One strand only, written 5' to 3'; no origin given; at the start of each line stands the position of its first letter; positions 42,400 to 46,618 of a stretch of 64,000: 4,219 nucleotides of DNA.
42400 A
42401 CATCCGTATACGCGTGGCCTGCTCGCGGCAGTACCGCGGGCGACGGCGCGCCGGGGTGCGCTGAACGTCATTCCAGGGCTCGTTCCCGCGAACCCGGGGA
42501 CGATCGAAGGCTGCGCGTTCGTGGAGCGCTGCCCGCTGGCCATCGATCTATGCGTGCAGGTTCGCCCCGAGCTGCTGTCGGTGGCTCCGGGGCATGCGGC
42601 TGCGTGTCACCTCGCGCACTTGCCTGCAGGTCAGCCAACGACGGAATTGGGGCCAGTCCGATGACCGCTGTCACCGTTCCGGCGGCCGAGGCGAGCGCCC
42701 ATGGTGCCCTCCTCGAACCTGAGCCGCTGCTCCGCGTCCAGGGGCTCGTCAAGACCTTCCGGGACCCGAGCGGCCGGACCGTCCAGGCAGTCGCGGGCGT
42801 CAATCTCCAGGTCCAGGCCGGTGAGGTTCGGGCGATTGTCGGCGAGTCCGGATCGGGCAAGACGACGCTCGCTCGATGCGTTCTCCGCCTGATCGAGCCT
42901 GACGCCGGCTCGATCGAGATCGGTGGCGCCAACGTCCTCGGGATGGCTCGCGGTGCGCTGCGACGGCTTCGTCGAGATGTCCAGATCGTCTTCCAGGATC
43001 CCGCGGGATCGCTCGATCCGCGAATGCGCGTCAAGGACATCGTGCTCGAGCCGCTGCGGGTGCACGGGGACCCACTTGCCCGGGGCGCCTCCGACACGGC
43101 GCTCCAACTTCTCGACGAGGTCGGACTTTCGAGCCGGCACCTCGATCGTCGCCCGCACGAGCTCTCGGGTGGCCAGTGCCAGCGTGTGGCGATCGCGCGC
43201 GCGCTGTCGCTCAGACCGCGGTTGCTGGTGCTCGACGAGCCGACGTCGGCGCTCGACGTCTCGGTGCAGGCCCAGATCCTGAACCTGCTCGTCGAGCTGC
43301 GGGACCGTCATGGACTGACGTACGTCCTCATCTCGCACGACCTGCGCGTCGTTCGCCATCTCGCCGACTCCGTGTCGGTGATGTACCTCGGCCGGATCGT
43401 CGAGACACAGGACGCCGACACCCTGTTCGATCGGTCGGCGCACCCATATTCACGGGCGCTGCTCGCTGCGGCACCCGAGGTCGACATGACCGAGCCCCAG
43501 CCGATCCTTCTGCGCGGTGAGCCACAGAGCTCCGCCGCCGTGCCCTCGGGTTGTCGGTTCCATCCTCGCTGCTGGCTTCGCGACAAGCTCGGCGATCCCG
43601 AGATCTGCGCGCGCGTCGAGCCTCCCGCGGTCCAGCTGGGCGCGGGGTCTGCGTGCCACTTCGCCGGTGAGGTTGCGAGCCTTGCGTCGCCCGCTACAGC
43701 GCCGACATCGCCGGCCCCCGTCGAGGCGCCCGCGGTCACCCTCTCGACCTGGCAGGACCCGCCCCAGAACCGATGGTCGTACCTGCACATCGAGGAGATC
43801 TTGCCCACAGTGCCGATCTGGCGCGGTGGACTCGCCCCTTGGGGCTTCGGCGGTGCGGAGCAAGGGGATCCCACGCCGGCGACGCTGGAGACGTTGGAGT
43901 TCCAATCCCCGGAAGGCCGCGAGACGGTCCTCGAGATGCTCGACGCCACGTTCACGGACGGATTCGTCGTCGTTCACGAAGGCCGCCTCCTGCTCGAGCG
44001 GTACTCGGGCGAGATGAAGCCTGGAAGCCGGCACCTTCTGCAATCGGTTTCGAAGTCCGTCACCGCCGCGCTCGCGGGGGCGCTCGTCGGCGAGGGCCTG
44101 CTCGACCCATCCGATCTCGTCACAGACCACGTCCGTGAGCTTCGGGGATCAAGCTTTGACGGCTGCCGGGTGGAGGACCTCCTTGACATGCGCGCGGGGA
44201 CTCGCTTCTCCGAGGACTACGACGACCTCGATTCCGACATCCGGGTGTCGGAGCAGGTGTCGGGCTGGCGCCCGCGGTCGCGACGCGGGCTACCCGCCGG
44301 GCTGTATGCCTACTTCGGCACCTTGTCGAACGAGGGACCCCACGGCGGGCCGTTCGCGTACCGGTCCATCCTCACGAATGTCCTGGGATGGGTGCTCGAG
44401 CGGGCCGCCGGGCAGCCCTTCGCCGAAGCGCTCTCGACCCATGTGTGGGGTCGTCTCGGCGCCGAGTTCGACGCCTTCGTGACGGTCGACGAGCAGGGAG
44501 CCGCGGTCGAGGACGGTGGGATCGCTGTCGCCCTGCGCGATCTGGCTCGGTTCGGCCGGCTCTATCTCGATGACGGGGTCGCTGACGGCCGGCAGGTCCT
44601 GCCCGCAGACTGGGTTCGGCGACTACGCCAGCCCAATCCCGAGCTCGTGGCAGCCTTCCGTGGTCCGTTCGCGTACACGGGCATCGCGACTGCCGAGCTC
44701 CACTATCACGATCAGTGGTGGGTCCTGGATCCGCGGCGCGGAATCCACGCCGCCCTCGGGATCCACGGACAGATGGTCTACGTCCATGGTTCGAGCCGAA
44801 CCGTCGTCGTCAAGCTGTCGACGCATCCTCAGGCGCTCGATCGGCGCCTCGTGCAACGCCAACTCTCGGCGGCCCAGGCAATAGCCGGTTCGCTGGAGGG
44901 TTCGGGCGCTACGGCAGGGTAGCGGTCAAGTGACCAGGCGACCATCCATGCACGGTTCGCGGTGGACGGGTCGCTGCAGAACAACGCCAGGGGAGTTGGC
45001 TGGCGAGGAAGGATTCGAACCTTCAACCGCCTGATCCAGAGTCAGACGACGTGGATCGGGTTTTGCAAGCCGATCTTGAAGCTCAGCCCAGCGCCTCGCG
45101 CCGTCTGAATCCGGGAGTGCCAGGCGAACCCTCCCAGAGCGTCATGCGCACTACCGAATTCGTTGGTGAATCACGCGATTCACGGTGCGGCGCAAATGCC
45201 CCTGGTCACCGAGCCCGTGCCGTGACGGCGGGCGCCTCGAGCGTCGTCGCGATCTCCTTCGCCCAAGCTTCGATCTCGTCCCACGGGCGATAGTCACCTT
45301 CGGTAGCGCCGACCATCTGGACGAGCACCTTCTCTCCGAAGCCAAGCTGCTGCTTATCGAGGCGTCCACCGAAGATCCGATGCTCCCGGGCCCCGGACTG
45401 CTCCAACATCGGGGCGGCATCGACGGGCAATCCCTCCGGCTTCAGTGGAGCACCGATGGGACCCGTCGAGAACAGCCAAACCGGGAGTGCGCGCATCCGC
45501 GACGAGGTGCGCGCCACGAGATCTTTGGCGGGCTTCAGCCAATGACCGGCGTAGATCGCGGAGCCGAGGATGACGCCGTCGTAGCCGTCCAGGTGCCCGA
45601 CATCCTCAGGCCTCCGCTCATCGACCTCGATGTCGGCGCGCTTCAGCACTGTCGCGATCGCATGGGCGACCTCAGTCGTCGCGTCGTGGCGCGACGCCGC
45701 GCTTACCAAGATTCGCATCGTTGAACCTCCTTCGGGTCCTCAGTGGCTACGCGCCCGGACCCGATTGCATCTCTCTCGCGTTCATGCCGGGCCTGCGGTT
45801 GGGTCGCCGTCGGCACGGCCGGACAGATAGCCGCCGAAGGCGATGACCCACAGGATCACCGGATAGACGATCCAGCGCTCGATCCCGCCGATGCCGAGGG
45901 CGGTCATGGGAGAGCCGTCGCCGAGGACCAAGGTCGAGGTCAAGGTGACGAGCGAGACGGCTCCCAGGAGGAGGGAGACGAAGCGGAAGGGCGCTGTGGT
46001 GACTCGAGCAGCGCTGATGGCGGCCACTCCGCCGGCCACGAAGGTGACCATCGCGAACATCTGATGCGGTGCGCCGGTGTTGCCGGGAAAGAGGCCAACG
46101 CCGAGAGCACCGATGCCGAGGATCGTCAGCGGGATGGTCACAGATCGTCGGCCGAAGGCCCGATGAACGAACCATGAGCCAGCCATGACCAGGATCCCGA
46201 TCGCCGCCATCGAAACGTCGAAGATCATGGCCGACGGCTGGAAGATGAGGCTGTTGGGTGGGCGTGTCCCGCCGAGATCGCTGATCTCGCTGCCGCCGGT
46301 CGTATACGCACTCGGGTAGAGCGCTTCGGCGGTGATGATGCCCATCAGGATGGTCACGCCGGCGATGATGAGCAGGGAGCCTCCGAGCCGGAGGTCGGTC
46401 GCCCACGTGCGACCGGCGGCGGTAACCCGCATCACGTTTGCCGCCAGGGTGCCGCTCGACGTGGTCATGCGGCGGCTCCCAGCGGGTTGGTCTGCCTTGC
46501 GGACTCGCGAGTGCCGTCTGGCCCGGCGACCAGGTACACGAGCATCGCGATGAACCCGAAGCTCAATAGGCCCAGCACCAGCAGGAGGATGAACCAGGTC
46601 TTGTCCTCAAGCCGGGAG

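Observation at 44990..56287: Direct repeats of a tRNA-Gln 3' half bracket an 11.2-kb block: an att-like footprint with no integrase and no intact tRNA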

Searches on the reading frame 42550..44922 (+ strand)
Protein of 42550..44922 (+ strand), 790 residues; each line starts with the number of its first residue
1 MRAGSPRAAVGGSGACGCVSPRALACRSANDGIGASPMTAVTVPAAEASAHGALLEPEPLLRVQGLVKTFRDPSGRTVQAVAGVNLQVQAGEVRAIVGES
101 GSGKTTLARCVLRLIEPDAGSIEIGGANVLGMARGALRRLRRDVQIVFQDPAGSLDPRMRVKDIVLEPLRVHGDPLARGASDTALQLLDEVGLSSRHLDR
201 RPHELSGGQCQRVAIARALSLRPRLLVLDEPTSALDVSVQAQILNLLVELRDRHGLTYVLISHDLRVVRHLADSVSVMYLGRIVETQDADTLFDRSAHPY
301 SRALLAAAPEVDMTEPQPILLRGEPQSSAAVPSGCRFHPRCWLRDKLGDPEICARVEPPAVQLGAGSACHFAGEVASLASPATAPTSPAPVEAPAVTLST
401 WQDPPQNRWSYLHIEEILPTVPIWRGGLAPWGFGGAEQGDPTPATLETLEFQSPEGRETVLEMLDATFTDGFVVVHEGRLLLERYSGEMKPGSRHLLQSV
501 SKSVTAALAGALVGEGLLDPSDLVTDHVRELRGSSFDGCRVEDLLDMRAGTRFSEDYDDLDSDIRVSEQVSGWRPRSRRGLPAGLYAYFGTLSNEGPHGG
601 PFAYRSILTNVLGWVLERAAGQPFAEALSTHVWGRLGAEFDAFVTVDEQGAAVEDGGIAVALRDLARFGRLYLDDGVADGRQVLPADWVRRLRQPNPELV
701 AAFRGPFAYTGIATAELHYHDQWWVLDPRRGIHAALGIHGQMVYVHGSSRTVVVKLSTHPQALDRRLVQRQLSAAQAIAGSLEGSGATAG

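Call 9: search_protein_families(library=pfam, proteins=[window:42550-44922:+], max_evalue=0.01)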
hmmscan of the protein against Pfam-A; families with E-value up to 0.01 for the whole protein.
window:42550-44922:+ (790 aa): 7 families
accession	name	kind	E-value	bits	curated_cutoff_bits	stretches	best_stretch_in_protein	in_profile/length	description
PF00005.33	ABC_tran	-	7.8e-33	114.4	25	1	83-233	3-137/137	ABC transporter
PF00144.29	Beta-lactamase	-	1.1e-32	113.9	27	1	472-770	19-321/329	Beta-lactamase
PF08352.17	oligo_HPY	-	4.4e-14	53.1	27.1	1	284-344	1-61/65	Oligopeptide/dipeptide transporter, C-terminal region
PF13401.12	AAA_22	-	1.1e-06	29.4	27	1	95-261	9-121/130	AAA domain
PF13304.12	AAA_21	-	2.9e-06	28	27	1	200-267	233-302/304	AAA domain, putative AbiEii toxin, Type IV TA system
PF13191.12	AAA_16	-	0.00056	20.9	32.6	1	93-243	26-152/167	AAA ATPase domain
PF02463.25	SMC_N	-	0.0027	17.6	40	0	92-275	25-209/220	RecF/RecN/SMC N terminal domain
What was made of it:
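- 36924..44922 (+): Chromosomal flank: LysR regulator plus the dpp-type oligopeptide ABC transporter operon, ending in an ABC-ATPase/beta-lactamase-fold fusion gene. Synteny with the closest relatives ends here. Pfam call 9.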

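Call 27: find_homologous_proteins(query=window:42550-44922:+, max_evalue=1e-30)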
Query window:42550-44922:+ (790 aa): 8000 proteins with E <= 1e-30 among 8000 candidates; the best 120 are listed.
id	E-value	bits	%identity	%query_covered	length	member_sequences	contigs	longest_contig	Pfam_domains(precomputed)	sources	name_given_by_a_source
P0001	0.0e+0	1689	100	95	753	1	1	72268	PF00005.34,PF13401.13,PF08352.18,PF13304.13,PF00144.30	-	-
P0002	0.0e+0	1046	67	92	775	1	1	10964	PF00005.34,PF13401.13,PF08352.18,PF13304.13,PF00144.30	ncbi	-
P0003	0.0e+0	1026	66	91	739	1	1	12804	PF00005.34,PF13401.13,PF08352.18,PF13304.13,PF00144.30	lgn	-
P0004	4.6e-271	920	60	92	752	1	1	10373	PF00005.34,PF08352.18,PF13304.13,PF00144.30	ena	-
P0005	5.5e-270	916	60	92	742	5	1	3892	PF00005.34,PF08352.18,PF13304.13,PF00144.30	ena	-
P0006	9.1e-267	905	59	92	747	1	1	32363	PF00005.34,PF08352.18,PF13304.13,PF00144.30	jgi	jgi:oligopeptide/dipeptide ABC transporter ATP-binding protein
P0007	6.7e-266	902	59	91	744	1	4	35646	PF00005.34,PF08352.18,PF13304.13,PF00144.30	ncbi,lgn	-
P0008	7.8e-266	902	59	95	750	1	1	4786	PF00005.34,PF08352.18,PF13304.13,PF00144.30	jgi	jgi:peptide/nickel transport system ATP-binding protein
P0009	9.4e-266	902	58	95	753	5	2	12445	PF00005.34,PF13401.13,PF08352.18,PF13304.13,PF00144.30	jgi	-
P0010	1.9e-264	898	59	95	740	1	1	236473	PF00005.34,PF13401.13,PF08352.18,PF13304.13,PF00144.30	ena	-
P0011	1.3e-261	888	58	92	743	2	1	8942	PF00005.34,PF13401.13,PF08352.18,PF13304.13,PF00144.30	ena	-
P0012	2.5e-261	887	58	92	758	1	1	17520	PF00005.34,PF13401.13,PF08352.18,PF13304.13,PF00144.30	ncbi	ncbi:MAG: oligopeptide/dipeptide ABC transporter ATP-binding protein [Chloroflexota bacterium]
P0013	2.1e-260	884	59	92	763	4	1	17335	PF00005.34,PF08352.18,PF13304.13,PF00144.30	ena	-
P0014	2.9e-260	884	57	92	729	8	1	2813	PF00005.34,PF13401.13,PF08352.18,PF13304.13,PF00144.30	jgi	jgi:oligopeptide/dipeptide ABC transporter ATP-binding protein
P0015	2.0e-258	878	57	94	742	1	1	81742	PF00005.34,PF13401.13,PF08352.18,PF13304.13,PF00144.30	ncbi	-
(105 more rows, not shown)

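Call 28: find_encoding_contigs(protein=P0001, flank=10000, max_places=4)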
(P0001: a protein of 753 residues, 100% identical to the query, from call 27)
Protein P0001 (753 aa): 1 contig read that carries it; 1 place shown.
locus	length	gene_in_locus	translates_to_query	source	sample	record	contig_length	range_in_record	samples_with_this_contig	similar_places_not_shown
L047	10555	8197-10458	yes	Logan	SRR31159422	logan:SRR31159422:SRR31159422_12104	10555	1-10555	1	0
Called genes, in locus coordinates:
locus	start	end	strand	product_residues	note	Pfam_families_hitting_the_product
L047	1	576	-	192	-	?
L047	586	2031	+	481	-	PF07690:MFS_1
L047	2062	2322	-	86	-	PF13460:NAD_binding_10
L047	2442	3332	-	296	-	PF00126:HTH_1, PF03466:LysR_substrate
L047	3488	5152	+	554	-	PF00496:SBP_bac_5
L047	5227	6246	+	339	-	PF19300:BPD_transp_1_N, PF00528:BPD_transp_1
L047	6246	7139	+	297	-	PF12911:OppC_N, PF00528:BPD_transp_1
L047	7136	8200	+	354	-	PF00005:ABC_tran, PF02463:SMC_N (weak), PF13304:AAA_21 (weak), PF08352:oligo_HPY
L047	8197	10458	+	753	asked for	PF00005:ABC_tran, PF13304:AAA_21 (faint), PF13401:AAA_22 (weak), PF08352:oligo_HPY, PF00144:Beta-lactamase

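Call 29: find_encoding_contigs(protein=P0002, flank=10000, max_places=4)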
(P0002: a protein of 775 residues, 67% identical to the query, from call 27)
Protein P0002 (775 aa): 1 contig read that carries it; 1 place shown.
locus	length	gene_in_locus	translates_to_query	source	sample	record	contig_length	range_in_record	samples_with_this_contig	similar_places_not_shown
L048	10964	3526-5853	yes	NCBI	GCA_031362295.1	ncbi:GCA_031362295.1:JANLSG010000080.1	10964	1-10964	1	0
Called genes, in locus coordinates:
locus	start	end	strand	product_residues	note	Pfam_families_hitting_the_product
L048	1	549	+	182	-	?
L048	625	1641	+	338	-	PF19300:BPD_transp_1_N, PF00528:BPD_transp_1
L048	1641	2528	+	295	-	PF12911:OppC_N, PF00528:BPD_transp_1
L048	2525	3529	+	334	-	PF00005:ABC_tran, PF13304:AAA_21, PF08352:oligo_HPY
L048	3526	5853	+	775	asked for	PF00005:ABC_tran, PF13304:AAA_21 (faint), PF13401:AAA_22 (weak), PF08352:oligo_HPY, PF00144:Beta-lactamase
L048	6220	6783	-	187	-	PF01047:MarR, PF12802:MarR_2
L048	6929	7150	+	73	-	-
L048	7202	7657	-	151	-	-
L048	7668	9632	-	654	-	PF07676:PD40 (faint), PF20434:BD-FAE (faint), PF00326:Peptidase_S9, PF01738:DLH (weak)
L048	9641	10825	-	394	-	PF05221:AdoHcyase, PF02826:2-Hacid_dh_C (faint), PF00670:AdoHcyase_NAD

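Call 30: find_encoding_contigs(protein=P0003, flank=10000, max_places=4)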
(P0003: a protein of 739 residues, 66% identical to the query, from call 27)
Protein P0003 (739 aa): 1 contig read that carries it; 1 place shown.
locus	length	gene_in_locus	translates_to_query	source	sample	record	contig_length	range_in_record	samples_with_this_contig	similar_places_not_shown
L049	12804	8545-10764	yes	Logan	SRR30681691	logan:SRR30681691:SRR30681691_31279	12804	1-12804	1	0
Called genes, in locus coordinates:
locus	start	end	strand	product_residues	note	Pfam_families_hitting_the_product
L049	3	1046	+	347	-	?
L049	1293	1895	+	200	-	-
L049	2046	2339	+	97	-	-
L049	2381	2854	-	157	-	-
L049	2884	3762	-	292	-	PF00126:HTH_1, PF03466:LysR_substrate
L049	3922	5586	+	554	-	PF00496:SBP_bac_5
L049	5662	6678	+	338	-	PF19300:BPD_transp_1_N, PF00528:BPD_transp_1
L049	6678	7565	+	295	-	PF12911:OppC_N, PF00528:BPD_transp_1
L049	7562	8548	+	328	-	PF00005:ABC_tran, PF13304:AAA_21 (weak), PF08352:oligo_HPY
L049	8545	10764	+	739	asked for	PF00005:ABC_tran, PF13304:AAA_21 (faint), PF13401:AAA_22 (faint), PF08352:oligo_HPY, PF00144:Beta-lactamase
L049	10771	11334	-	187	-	PF01047:MarR, PF12802:MarR_2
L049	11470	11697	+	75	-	-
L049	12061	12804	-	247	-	?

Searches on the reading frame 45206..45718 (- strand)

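Call 9: search_protein_families(library=pfam, proteins=[window:45206-45718:-], max_evalue=0.01)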
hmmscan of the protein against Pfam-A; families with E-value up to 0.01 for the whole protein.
window:45206-45718:- (170 aa): 1 family
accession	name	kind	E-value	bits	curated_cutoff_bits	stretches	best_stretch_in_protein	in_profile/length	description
PF12724.12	Flavodoxin_5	-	4e-16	60.1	27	1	7-141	4-139/145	Flavodoxin domain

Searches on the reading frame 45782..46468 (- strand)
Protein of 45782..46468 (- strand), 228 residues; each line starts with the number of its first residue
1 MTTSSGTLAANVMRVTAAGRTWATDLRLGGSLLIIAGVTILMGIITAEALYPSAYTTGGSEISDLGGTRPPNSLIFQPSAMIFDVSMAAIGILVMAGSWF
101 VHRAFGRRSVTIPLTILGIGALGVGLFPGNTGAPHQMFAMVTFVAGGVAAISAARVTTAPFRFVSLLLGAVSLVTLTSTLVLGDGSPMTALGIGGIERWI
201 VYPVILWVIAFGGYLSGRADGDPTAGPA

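Call 9: search_protein_families(library=pfam, proteins=[window:45782-46468:-], max_evalue=0.01)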
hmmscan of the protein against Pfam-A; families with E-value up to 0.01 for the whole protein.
window:45782-46468:- (228 aa): 2 families
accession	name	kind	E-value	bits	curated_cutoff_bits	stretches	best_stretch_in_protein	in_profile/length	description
PF06197.19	DUF998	-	8.8e-17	61.8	30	1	34-212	1-182/184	Protein of unknown function (DUF998)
PF23396.1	DUF7103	-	0.0011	19.4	27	1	115-181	69-133/159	Family of unknown function (DUF7103)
